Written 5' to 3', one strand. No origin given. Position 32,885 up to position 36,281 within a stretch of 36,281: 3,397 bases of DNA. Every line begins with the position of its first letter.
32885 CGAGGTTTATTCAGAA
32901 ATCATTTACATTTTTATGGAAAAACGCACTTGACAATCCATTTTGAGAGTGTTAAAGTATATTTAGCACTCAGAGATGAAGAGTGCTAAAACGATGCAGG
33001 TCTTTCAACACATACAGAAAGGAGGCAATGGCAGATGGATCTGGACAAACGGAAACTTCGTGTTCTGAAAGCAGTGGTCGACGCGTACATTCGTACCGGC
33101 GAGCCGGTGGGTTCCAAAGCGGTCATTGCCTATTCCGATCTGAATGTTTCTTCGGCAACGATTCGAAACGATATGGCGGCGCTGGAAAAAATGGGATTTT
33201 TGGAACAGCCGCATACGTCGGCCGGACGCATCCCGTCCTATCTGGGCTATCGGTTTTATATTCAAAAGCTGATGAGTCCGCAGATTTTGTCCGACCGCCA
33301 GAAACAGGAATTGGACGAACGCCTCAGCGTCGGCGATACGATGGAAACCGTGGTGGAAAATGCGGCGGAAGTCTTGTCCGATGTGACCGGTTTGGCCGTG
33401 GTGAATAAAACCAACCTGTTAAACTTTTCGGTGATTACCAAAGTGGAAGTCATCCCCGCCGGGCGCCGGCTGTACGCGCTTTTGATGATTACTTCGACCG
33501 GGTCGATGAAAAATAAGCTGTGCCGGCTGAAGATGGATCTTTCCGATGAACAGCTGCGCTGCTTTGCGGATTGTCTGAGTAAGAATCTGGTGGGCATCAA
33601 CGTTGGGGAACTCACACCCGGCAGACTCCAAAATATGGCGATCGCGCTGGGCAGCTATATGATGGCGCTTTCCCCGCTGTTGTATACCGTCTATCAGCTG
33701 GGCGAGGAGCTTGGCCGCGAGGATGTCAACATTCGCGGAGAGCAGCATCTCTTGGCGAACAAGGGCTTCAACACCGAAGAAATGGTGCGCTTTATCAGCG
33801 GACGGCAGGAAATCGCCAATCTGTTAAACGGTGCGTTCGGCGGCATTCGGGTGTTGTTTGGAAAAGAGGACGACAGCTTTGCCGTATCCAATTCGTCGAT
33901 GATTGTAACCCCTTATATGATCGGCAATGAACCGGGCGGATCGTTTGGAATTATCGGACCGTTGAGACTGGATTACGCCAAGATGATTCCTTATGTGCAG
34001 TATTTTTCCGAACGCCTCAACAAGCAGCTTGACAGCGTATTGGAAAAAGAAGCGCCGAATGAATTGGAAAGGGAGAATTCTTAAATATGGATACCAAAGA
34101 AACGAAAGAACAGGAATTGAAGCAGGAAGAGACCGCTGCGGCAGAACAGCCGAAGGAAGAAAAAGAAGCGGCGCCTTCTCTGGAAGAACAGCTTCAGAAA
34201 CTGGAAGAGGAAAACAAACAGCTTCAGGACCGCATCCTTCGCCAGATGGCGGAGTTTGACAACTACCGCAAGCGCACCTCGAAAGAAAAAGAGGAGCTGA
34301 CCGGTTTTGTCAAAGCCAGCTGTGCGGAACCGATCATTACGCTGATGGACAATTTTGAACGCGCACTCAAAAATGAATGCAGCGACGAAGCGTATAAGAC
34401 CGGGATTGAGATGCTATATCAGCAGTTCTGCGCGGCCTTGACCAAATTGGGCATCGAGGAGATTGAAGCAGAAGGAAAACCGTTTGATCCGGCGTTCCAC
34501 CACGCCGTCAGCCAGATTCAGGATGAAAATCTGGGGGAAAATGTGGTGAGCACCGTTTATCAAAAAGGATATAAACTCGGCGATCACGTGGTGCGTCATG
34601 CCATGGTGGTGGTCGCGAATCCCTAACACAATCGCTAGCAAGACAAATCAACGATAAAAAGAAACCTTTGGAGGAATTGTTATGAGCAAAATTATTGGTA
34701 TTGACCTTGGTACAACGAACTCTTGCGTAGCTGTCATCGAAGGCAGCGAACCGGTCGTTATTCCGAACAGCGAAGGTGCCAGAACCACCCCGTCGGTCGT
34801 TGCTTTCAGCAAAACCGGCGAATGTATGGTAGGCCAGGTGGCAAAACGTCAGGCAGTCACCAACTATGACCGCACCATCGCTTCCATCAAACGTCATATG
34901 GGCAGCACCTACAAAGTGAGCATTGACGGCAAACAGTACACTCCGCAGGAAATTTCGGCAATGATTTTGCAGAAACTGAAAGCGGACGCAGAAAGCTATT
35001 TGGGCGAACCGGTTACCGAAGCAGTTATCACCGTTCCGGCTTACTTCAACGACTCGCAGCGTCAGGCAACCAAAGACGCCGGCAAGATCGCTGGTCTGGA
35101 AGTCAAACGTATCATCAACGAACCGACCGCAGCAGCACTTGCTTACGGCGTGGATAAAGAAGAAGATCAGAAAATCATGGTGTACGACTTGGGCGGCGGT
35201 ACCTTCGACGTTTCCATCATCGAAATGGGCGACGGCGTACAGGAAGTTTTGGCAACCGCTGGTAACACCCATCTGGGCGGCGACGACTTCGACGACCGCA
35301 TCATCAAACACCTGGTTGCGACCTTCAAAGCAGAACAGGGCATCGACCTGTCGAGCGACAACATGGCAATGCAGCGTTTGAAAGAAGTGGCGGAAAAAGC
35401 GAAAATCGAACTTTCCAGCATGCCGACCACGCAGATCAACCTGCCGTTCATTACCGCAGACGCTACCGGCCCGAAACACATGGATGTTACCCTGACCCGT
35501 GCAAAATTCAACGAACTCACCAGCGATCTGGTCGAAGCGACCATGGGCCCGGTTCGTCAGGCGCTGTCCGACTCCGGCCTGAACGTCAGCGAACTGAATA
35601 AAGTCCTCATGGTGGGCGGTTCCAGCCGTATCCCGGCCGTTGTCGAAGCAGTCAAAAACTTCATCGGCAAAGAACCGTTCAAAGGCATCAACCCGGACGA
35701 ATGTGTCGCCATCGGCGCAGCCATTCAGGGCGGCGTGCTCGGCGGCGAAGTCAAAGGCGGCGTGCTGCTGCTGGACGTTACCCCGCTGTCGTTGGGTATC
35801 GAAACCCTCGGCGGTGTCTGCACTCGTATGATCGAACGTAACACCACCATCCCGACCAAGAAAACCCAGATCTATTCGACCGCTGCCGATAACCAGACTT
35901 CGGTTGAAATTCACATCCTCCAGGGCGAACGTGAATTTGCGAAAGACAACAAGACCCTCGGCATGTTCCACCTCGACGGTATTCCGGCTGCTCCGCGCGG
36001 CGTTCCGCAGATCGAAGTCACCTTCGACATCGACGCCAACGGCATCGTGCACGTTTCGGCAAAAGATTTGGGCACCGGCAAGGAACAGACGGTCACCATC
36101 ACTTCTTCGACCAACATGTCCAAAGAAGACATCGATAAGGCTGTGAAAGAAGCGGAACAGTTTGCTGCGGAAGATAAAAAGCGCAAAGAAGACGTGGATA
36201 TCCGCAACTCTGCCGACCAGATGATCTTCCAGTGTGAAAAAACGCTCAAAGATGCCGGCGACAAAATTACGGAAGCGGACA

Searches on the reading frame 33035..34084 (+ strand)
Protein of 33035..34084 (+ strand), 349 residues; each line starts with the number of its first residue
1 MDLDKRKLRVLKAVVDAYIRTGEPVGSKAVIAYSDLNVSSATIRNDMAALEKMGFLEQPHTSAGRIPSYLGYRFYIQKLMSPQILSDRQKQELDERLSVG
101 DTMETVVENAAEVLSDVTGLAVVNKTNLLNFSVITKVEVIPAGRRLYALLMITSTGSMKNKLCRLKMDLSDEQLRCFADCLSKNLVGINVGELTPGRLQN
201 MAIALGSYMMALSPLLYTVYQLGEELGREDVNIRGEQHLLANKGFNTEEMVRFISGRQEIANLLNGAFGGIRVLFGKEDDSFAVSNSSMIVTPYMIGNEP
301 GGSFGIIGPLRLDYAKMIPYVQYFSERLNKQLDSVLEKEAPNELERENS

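Call 39: search_protein_families(library=pfam, proteins=[window:33035-34084:+], max_evalue=0.00001)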
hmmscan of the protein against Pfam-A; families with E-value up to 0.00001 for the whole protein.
window:33035-34084:+ (349 aa): 1 family
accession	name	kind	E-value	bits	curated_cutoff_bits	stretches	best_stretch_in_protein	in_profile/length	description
PF01628.27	HrcA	-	7.1e-38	131.2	22.2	1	104-318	1-215/215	HrcA protein C terminal domain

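Call 42: find_encoding_contigs(protein=window:33035-34081:+, flank=10000, max_places=10)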
Protein window:33035-34081:+ (349 aa): 21 contigs read that carry it; 10 places shown.
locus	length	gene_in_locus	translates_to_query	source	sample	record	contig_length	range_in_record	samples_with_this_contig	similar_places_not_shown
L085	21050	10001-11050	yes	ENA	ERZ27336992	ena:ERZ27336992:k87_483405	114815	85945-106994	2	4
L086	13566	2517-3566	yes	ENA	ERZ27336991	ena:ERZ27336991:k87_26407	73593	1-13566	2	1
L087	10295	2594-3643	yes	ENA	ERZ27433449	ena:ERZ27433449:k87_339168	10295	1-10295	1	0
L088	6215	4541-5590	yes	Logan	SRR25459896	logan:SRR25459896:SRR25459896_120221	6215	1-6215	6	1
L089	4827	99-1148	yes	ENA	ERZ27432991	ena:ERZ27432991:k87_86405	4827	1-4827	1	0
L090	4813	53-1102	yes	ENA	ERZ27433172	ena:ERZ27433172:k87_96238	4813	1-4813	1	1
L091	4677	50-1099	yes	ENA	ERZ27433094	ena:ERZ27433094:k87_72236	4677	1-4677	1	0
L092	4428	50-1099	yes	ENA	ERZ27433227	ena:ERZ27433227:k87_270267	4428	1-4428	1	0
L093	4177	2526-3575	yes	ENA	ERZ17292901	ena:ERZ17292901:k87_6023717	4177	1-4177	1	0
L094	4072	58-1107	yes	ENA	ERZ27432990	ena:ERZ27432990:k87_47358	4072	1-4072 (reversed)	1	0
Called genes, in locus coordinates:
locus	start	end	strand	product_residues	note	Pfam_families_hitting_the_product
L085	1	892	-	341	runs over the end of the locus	PF00535:Glycos_transf_2, PF13641:Glyco_tranf_2_3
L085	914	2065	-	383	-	PF00890:FAD_binding_2 (faint), PF01266:DAO, PF07992:Pyr_redox_2 (faint), PF12831:FAD_oxidored (weak), PF13450:NAD_binding_8, PF01593:Amino_oxidase, PF03275:GLF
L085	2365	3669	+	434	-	PF01595:CNNM, PF00571:CBS, PF03471:CorC_HlyC (weak)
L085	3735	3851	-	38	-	-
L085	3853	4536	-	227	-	PF08378:NERD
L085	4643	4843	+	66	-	PF04070:DUF378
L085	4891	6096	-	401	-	PF00871:Acetate_kinase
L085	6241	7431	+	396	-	PF05636:HIGH_NTase1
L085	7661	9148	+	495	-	PF01225:Mur_ligase, PF08245:Mur_ligase_M, PF02875:Mur_ligase_C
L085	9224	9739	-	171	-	PF14317:YcxB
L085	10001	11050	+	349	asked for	PF01628:HrcA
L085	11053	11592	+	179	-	PF01025:GrpE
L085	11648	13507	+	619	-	PF00012:HSP70, PF06723:MreB_Mbl, PF00012:HSP70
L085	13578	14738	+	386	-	PF00226:DnaJ, PF01556:DnaJ_C, PF00684:DnaJ_CXXCXGXG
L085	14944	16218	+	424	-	PF00275:EPSP_synthase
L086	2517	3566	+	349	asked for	PF01628:HrcA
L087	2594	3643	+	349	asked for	PF01628:HrcA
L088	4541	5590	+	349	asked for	PF01628:HrcA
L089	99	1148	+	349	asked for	PF01628:HrcA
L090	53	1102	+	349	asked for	PF01628:HrcA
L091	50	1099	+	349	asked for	PF01628:HrcA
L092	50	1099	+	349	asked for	PF01628:HrcA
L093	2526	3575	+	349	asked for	PF01628:HrcA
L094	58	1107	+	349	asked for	PF01628:HrcA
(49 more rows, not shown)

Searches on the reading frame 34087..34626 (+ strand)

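Call 39: search_protein_families(library=pfam, proteins=[window:34087-34626:+], max_evalue=0.00001)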
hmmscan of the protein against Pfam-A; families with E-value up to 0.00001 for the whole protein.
window:34087-34626:+ (179 aa): 1 family
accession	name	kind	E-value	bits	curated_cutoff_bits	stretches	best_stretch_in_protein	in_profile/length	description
PF01025.24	GrpE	-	9.6e-48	162.4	25.8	1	20-177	4-164/165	GrpE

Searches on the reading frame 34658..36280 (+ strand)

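Call 40: search_protein_families(library=pfam, proteins=[window:34658-36280:+], max_evalue=0.001)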
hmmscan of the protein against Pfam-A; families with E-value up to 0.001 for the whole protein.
window:34658-36280:+ (541 aa): 2 families
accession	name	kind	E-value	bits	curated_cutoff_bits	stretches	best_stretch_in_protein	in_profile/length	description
PF00012.26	HSP70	-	3.9e-238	792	20.6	1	12-540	1-555/599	Hsp70 protein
PF06723.19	MreB_Mbl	-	3.7e-19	69.2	27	1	11-355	2-316/327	MreB/Mbl protein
